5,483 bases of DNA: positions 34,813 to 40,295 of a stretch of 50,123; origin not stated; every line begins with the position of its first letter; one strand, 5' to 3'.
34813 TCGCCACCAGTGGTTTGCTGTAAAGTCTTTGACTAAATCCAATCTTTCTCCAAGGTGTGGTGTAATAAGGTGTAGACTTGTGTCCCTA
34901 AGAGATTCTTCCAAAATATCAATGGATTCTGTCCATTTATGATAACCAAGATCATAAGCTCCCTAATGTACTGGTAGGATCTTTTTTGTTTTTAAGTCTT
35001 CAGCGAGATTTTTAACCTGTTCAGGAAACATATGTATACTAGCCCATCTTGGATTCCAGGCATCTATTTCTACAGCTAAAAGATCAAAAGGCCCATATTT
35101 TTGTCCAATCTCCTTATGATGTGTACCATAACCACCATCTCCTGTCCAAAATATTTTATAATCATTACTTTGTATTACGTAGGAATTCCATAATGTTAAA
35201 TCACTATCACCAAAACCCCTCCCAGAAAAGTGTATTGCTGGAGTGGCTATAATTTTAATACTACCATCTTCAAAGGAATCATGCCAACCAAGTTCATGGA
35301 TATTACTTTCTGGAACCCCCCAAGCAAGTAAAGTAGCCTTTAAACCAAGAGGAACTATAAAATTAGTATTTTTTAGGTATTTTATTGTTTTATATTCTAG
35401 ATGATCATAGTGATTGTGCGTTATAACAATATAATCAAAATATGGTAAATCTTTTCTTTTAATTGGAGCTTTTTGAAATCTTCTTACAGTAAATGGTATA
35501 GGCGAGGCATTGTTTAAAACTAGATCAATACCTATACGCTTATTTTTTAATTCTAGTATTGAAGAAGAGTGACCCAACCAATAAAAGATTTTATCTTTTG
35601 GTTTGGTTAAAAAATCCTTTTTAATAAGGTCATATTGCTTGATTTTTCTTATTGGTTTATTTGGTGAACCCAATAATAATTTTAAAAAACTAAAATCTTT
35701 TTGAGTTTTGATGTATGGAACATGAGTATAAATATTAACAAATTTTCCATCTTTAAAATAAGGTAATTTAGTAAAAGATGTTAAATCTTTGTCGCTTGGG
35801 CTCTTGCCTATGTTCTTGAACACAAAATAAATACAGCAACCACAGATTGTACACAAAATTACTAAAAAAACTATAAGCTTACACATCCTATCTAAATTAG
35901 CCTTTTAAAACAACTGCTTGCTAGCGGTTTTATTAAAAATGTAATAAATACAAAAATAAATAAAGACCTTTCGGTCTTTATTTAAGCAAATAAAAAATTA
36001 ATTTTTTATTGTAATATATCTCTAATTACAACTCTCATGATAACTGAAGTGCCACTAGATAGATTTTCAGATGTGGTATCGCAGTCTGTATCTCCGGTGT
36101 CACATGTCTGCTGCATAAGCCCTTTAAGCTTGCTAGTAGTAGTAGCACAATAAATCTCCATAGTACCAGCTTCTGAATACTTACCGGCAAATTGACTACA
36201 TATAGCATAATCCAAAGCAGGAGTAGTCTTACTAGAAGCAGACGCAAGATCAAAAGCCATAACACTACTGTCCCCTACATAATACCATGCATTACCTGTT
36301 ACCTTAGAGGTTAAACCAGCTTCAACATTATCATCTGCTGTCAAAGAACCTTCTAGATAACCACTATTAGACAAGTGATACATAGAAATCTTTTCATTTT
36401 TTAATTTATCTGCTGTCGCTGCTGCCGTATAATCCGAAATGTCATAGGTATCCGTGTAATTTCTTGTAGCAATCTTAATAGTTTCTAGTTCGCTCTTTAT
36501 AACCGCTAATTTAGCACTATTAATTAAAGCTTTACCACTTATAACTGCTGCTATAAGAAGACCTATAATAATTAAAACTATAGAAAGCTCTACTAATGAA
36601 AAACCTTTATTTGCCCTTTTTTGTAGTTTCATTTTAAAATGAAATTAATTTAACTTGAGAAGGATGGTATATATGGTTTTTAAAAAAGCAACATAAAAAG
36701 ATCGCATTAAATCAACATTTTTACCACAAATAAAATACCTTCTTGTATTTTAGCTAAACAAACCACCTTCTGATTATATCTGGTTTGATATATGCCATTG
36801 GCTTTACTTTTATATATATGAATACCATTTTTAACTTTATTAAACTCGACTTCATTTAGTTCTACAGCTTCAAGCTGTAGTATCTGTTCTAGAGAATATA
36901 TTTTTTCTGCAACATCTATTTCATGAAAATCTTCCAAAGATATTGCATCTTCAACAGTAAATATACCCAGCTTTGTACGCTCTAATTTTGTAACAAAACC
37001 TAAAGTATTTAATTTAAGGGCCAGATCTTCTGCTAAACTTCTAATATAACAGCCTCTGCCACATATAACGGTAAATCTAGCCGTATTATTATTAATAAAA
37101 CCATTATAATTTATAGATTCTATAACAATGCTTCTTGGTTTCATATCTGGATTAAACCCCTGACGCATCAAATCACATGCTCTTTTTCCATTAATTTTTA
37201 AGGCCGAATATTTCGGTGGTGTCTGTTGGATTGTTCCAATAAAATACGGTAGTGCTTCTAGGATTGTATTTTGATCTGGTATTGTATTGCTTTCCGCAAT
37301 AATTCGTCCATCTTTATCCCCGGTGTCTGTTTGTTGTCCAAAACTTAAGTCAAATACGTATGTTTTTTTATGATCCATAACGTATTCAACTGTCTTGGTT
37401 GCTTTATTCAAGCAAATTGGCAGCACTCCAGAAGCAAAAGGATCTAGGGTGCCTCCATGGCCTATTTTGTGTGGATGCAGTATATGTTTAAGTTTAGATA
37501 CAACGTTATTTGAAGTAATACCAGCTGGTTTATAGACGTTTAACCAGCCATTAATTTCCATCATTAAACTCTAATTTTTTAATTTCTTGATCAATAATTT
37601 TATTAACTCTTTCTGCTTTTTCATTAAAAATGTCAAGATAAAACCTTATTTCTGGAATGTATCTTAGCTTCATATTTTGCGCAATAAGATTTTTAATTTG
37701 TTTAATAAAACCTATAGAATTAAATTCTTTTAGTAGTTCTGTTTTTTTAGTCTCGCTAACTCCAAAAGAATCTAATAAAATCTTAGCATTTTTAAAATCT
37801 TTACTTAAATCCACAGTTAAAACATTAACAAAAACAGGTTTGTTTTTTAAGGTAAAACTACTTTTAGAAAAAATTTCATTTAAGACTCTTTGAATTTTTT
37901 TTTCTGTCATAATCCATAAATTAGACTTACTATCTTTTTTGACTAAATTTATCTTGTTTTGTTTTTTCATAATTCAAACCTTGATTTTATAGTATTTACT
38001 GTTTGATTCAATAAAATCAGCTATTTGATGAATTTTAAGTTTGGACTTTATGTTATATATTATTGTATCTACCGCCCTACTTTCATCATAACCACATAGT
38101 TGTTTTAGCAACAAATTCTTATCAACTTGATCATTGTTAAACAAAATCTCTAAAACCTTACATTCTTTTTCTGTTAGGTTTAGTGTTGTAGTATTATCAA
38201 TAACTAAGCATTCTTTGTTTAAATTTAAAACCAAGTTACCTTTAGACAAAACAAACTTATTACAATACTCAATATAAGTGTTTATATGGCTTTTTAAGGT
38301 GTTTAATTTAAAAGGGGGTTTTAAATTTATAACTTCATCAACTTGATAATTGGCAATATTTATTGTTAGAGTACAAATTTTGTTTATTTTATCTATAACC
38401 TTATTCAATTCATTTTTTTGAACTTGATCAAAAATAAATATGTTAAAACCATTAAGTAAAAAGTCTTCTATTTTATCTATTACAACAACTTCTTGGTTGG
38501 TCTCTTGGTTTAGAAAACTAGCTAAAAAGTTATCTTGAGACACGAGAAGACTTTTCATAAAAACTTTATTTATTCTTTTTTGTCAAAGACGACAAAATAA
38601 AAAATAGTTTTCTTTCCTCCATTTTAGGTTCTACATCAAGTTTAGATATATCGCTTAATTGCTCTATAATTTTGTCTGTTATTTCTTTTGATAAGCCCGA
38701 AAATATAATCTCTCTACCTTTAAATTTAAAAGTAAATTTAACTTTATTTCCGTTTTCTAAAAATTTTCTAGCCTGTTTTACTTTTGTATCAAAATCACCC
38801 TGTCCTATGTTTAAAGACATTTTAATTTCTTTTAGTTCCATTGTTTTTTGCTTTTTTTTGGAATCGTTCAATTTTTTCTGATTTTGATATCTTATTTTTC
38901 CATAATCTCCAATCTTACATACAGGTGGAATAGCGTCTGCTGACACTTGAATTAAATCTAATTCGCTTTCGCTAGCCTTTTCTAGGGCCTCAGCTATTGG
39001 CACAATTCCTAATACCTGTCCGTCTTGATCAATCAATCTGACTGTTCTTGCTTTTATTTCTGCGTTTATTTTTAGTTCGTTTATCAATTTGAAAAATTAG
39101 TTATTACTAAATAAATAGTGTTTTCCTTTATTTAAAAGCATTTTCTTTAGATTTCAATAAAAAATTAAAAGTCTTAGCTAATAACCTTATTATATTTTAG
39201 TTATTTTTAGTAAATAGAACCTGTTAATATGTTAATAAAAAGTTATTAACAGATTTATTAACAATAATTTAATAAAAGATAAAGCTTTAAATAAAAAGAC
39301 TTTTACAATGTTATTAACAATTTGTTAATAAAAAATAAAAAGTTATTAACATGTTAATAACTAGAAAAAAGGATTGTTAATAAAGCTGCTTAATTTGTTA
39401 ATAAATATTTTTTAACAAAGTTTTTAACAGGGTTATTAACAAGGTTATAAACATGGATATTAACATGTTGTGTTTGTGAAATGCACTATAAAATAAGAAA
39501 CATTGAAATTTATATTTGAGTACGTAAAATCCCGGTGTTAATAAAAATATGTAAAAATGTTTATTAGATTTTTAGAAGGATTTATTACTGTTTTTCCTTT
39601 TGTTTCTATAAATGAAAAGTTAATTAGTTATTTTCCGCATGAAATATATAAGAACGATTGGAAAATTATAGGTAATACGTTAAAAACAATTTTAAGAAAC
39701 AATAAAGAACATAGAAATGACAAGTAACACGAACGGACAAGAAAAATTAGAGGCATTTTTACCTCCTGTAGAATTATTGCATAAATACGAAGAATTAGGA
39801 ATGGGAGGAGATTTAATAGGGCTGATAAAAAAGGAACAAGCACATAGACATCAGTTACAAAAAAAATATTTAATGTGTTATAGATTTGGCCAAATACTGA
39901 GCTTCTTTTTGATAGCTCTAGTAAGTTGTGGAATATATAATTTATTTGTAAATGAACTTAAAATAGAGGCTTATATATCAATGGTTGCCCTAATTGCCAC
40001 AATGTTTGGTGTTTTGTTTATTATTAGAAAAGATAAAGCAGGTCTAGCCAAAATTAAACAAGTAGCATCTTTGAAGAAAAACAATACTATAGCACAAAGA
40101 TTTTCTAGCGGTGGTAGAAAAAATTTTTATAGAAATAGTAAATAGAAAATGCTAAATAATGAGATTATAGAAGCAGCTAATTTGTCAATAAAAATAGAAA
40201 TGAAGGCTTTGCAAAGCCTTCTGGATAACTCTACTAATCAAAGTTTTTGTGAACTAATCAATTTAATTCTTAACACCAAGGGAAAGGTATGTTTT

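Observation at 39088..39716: Dense array of DnaA-box-like 9-mers at a strand-switch point: candidate chromosomal origin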

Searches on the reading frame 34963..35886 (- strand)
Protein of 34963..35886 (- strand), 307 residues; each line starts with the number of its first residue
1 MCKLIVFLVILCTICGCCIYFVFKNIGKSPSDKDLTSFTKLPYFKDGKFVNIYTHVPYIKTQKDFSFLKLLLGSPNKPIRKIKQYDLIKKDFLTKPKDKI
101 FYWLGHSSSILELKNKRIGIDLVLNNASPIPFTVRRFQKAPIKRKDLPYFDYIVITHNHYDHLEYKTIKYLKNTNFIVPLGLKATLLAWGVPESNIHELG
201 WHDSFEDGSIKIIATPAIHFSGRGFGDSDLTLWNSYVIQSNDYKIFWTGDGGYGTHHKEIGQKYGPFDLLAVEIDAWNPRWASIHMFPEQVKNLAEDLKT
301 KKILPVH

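Call 12: search_protein_families(library=pfam, proteins=[window:34963-35886:-], max_evalue=0.01)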
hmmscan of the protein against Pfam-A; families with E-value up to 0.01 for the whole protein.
window:34963-35886:- (307 aa): 2 families
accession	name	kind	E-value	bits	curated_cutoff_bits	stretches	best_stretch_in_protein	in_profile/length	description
PF12706.13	Lactamase_B_2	-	3.4e-35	121.9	27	1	126-307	6-199/200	Beta-lactamase superfamily domain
PF13483.12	Lactamase_B_3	-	4.1e-12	46.8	24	1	102-307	3-160/160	Beta-lactamase superfamily domain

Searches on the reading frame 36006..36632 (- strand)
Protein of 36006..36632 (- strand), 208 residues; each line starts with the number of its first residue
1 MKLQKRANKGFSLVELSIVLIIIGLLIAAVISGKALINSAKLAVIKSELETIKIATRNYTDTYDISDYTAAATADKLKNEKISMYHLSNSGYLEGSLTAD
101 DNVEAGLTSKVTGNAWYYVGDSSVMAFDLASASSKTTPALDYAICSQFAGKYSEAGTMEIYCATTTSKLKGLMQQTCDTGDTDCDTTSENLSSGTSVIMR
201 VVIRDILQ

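Call 12: search_protein_families(library=pfam, proteins=[window:36006-36632:-], max_evalue=0.01)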
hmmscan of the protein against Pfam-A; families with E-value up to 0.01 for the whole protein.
window:36006-36632:- (208 aa): 1 family
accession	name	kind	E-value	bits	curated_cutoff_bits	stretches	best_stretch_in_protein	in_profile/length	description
PF07963.17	N_methyl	-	1.6e-06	27.9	21.2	1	6-30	2-26/27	Prokaryotic N-terminal methylation motif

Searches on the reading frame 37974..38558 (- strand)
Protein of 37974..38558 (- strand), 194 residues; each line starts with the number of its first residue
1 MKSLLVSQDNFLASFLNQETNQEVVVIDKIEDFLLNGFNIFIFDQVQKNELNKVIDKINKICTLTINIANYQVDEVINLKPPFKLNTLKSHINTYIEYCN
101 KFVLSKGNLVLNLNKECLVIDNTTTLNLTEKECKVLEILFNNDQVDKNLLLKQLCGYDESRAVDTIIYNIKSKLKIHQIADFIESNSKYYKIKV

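Call 12: search_protein_families(library=pfam, proteins=[window:37974-38558:-], max_evalue=0.01)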
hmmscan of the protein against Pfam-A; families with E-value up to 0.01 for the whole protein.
window:37974-38558:- (194 aa): 1 family
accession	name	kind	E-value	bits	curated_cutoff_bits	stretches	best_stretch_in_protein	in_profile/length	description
PF00486.34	Trans_reg_C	-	9.9e-06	26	26.2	1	125-177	3-60/77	Transcriptional regulatory protein, C terminal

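Call 17: find_homologous_proteins(query=window:37974-38558:-, max_evalue=0.001)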
Query window:37974-38558:- (194 aa): 1 proteins with E <= 0.001 among 190 candidates.
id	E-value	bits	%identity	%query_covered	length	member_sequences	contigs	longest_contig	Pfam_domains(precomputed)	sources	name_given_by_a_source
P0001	6.4e-116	402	100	100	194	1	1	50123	PF00486.35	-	-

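Call 53: search_protein_families(library=ncbifam, proteins=[window:37974-38558:-], max_evalue=0.01)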
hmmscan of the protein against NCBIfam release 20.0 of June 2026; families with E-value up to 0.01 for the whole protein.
window:37974-38558:- (194 aa): 4 families
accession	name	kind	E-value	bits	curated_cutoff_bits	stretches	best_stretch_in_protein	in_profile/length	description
NF045944.1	ResRegRpaBCyano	equivalog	2e-05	24.1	330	1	96-171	123-199/229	response regulator transcription factor RpaB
NF007928.2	PRK10643.1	equivalog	8.2e-05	22.3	330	1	79-176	99-203/216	two-component system response regulator PmrA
NF000402.1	vanR-B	exception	0.0015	18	480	1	78-176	99-203/219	vancomycin resistance response regulator transcription factor VanR-B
NF041734.1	resp_reg_RppA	equivalog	0.0034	16.8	250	0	100-185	125-219/229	two-component system response regulator RppA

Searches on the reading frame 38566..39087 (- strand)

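Call 12: search_protein_families(library=pfam, proteins=[window:38566-39087:-], max_evalue=0.01)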
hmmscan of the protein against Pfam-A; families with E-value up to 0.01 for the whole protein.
window:38566-39087:- (173 aa): 2 families
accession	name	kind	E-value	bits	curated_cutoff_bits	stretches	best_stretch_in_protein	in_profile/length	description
PF00707.27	IF3_C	-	1.6e-28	98.9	34.8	1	83-166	1-84/86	Translation initiation factor IF-3, C-terminal domain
PF05198.21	IF3_N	-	1.2e-27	96.3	26.9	1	7-74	1-68/70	Translation initiation factor IF-3, N-terminal domain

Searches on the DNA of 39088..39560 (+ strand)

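Call 59: search_dna_similar(query=window:39088-39560:+, collection=plasmids, mode=distant, max_rows=8)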
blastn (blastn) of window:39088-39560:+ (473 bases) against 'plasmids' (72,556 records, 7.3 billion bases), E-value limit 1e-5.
Records with a match: 1; places in all: 1; records where one place covers at least 80% of the query: 0.
Best place of each record, by identity: 60-80% 1.
By first word of the organism name: Clostridioides 1.
By predicted mobility (MOB-suite, as given by PLSDB): non-mobilizable 1.
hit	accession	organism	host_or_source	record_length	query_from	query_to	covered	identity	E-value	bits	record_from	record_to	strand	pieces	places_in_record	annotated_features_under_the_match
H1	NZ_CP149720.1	Clostridioides difficile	-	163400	220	367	31%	72.2%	4e-8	67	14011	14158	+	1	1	none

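Call 60: search_dna_similar(query=window:39088-39560:+, collection=phages, mode=distant, max_rows=8)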
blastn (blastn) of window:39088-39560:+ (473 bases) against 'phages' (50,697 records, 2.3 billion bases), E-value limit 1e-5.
No match.

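Call 61: get_annotated_region(hit=H1, flank=3000)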
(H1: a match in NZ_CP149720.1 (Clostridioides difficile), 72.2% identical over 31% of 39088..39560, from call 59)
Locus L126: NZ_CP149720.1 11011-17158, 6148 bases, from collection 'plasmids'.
description: Clostridioides difficile strain Z1322HCD0102 plasmid pZ1322HCD0102-2, complete sequence
organism: Clostridioides difficile (NCBI taxid 1496)
taxonomy: Bacteria; Bacillota; Clostridia; Peptostreptococcales; Peptostreptococcaceae; Clostridioides; Clostridioides difficile
host: -; source: -; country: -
typing (MOB-suite, as given by PLSDB): non-mobilizable
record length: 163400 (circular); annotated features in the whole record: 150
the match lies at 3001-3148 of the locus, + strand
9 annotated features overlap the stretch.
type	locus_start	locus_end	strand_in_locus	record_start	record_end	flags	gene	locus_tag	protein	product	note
CDS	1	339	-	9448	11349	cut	gyrB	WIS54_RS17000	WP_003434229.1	DNA topoisomerase (ATP-hydrolyzing) subunit B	GO:0006265 - DNA topological change [Evidence IEA]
CDS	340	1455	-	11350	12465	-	recF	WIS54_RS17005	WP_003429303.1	DNA replication/repair protein RecF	GO:0006281 - DNA repair [Evidence IEA]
CDS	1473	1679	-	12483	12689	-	yaaA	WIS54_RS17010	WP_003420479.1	S4 domain-containing protein YaaA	-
CDS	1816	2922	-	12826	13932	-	dnaN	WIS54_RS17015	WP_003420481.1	DNA polymerase III subunit beta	GO:0006260 - DNA replication [Evidence IEA]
CDS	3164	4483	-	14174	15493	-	dnaA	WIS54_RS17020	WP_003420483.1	chromosomal replication initiator protein DnaA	GO:0006270 - DNA replication initiation [Evidence IEA]; GO:0006275 - regulation of DNA replication [Evidence IEA]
CDS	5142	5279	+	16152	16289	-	rpmH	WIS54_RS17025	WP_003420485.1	50S ribosomal protein L34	GO:0006412 - translation [Evidence IEA]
CDS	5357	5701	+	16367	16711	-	rnpA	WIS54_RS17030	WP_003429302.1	ribonuclease P protein component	GO:0006396 - RNA processing [Evidence IEA]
CDS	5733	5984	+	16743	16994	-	yidD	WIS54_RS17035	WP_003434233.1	membrane protein insertion efficiency factor YidD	-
CDS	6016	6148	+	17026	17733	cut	-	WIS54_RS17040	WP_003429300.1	YidC/Oxa1 family membrane protein insertase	-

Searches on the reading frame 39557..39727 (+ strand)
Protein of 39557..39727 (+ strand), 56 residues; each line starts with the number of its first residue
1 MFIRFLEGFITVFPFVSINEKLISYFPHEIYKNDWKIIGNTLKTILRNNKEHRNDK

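Call 53: search_protein_families(library=ncbifam, proteins=[window:39557-39727:+], max_evalue=0.01)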
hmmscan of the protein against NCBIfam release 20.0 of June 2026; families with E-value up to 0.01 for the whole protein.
window:39557-39727:+ (56 aa): 0 families

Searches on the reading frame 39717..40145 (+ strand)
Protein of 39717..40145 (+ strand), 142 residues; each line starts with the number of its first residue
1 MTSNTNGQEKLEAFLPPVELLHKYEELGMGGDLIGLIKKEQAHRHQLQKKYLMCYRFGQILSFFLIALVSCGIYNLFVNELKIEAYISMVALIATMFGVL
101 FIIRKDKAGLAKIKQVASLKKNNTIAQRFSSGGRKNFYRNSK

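Call 11: find_encoding_contigs(protein=window:39717-40145:+, flank=10000, max_places=10)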
Protein window:39717-40145:+ (142 aa): 1 contig read that carries it; 1 place shown.
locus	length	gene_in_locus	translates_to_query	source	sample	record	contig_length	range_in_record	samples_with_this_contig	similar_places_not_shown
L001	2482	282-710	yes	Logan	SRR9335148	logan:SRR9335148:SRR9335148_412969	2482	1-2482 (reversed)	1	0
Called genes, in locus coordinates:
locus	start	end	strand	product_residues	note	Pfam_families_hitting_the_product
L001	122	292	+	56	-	-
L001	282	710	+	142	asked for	PF13386:DsbD_2 (weak)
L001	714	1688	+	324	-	PF01380:SIS, PF00571:CBS (weak)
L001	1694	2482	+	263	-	?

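Call 12: search_protein_families(library=pfam, proteins=[window:39717-40145:+], max_evalue=0.01)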
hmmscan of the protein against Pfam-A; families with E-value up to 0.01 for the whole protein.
window:39717-40145:+ (142 aa): 4 families
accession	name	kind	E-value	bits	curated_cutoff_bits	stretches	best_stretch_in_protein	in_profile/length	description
PF13386.12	DsbD_2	-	6.9e-06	26.5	24.9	1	27-119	14-103/199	Cytochrome C biogenesis protein transmembrane region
PF10097.14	DUF2335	-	0.00058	20.1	25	1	16-52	1-39/50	Predicted membrane protein (DUF2335)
PF06423.18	GWT1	-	0.0013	18.2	29.6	1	58-102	389-433/437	GWT1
PF00951.23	Arteri_Gl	-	0.0094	16.2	24.9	0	53-125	52-121/179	Arterivirus GL envelope glycoprotein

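Call 53: search_protein_families(library=ncbifam, proteins=[window:39717-40145:+], max_evalue=0.01)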
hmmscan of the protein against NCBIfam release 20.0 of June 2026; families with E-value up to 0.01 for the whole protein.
window:39717-40145:+ (142 aa): 0 families
